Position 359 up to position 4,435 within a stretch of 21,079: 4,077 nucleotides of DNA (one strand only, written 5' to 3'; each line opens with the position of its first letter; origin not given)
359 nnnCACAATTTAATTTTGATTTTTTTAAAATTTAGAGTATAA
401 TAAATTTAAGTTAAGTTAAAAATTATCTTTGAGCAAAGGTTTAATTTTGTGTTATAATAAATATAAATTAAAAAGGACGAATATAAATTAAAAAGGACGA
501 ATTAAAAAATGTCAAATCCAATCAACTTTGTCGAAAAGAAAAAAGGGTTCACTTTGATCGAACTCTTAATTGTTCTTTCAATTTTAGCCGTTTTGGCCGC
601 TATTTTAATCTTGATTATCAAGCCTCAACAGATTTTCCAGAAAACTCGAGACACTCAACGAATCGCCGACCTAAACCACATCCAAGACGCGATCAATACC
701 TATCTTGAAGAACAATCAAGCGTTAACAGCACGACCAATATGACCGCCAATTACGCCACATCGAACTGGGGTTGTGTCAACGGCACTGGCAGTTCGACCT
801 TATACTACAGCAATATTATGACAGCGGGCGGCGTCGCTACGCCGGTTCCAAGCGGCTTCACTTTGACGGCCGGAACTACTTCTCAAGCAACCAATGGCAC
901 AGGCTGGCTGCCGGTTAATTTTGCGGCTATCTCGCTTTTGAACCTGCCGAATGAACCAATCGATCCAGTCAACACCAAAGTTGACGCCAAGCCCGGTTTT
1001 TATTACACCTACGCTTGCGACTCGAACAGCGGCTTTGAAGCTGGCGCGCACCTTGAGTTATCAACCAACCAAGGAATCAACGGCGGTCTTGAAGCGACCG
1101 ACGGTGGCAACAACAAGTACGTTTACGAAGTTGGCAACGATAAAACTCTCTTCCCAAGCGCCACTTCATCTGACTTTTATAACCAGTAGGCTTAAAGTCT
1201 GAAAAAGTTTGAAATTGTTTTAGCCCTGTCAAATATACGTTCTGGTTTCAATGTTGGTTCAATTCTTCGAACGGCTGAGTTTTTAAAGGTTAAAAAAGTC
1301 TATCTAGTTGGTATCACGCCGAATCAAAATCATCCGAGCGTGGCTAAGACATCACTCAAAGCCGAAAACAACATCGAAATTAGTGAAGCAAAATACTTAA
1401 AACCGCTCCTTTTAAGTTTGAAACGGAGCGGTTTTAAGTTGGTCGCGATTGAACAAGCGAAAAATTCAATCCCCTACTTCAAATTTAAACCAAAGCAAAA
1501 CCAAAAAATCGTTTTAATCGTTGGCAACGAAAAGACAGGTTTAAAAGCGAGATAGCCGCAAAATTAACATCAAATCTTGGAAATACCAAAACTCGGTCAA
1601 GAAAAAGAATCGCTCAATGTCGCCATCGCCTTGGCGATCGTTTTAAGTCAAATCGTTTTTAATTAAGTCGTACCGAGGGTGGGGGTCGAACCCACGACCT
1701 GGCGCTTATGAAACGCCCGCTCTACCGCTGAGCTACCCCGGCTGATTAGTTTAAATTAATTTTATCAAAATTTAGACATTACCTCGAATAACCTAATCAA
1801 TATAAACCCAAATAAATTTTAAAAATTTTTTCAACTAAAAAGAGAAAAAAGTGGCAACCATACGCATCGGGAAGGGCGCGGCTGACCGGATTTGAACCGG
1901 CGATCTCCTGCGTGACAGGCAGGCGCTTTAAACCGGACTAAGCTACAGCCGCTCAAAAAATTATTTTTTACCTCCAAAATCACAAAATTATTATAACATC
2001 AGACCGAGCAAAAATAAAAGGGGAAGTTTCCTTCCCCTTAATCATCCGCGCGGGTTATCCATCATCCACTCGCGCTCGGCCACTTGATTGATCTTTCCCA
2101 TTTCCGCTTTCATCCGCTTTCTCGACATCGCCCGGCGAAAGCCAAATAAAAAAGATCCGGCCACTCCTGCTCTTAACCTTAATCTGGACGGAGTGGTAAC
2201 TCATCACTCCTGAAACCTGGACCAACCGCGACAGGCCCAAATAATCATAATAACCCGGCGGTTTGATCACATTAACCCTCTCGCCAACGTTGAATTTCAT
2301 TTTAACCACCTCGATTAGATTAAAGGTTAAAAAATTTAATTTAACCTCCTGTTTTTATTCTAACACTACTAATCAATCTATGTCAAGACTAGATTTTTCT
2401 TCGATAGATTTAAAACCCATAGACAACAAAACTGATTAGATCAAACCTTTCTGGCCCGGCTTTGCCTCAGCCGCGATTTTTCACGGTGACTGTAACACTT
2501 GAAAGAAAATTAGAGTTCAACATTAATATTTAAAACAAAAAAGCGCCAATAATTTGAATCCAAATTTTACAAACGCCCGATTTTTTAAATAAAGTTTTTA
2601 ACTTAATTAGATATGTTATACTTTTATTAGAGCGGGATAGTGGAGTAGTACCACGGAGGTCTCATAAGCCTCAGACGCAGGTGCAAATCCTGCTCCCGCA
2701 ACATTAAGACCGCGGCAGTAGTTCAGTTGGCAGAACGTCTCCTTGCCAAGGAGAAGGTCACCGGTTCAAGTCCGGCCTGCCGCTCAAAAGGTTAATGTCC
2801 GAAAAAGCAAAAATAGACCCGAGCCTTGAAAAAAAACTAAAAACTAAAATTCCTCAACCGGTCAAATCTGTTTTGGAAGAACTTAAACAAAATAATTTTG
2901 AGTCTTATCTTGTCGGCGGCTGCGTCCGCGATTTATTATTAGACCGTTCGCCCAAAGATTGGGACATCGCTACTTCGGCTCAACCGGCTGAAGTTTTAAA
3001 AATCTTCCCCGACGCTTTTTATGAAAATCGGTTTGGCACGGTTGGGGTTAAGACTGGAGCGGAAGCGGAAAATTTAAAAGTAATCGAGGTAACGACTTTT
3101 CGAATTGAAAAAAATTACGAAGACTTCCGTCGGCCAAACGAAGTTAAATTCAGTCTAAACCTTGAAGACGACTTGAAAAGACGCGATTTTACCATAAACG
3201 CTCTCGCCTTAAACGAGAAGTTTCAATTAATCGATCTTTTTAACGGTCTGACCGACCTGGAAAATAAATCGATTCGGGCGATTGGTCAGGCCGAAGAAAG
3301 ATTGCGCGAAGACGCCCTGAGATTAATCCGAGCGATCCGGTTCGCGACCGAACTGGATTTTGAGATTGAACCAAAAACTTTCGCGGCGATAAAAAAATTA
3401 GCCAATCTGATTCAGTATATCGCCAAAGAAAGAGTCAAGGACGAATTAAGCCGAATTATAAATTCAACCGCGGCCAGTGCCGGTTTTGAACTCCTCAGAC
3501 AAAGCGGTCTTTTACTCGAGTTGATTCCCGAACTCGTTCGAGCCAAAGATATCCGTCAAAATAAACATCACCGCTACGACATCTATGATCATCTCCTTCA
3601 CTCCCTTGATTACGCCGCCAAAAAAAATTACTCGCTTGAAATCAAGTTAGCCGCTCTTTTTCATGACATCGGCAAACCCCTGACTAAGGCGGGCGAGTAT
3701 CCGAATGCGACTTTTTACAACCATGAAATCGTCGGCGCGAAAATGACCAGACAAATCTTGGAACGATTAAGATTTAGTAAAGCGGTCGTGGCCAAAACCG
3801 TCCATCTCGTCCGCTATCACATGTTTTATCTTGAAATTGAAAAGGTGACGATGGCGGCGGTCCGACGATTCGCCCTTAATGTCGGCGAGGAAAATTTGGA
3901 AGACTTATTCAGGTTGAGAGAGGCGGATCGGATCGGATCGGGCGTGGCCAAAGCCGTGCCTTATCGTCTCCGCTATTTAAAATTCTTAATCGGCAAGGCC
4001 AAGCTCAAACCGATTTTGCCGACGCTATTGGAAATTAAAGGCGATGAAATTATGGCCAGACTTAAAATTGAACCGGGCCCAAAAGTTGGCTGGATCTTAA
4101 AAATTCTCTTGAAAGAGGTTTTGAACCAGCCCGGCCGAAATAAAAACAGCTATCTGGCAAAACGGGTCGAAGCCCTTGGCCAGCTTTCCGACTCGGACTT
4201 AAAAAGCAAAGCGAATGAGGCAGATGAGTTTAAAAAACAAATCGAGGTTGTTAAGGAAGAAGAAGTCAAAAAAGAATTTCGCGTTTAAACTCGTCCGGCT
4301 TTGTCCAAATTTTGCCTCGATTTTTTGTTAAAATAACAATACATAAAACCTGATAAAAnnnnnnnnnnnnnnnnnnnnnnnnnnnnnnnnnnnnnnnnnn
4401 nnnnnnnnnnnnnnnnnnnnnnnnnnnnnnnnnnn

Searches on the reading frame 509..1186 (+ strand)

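Call 18: search_protein_families(library=pfam, proteins=[window:509-1186:+], max_evalue=0.001)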
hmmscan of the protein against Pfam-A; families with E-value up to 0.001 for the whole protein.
window:509-1186:+ (226 aa): 1 family
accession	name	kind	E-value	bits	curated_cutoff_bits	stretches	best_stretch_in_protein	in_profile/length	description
PF07963.17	N_methyl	-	6.9e-09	35.4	21.2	1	10-33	3-26/27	Prokaryotic N-terminal methylation motif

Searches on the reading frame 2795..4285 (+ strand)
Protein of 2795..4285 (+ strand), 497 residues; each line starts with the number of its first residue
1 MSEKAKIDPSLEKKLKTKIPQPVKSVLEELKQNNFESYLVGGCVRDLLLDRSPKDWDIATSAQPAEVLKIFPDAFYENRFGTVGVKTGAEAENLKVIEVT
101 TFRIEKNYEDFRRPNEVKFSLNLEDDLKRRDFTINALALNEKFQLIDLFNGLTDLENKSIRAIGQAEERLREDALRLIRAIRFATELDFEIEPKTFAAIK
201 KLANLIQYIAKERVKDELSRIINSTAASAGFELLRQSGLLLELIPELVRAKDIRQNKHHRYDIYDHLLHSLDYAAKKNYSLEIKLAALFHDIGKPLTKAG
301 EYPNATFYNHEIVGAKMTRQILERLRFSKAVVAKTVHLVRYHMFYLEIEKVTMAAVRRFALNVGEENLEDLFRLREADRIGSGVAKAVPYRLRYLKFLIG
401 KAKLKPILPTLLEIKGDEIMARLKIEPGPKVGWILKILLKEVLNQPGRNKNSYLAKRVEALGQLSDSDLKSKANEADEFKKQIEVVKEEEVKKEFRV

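Call 18: search_protein_families(library=pfam, proteins=[window:2795-4285:+], max_evalue=0.001)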
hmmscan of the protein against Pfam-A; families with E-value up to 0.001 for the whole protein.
window:2795-4285:+ (497 aa): 4 families
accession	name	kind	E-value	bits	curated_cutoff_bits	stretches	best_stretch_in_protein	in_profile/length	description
PF01743.26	PolyA_pol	-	1.3e-38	132.6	23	1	38-161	2-126/126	Poly A polymerase head domain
PF12627.12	PolyA_pol_RNAbd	-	5.3e-20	71.4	22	1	188-247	1-60/64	Probable RNA and SrmB- binding site of polymerase A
PF01966.28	HD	-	7.5e-12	46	22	1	264-379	2-112/116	HD domain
PF13735.12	tRNA_NucTran2_2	-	5.5e-05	23.6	27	1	317-454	23-145/149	tRNA nucleotidyltransferase domain 2 putative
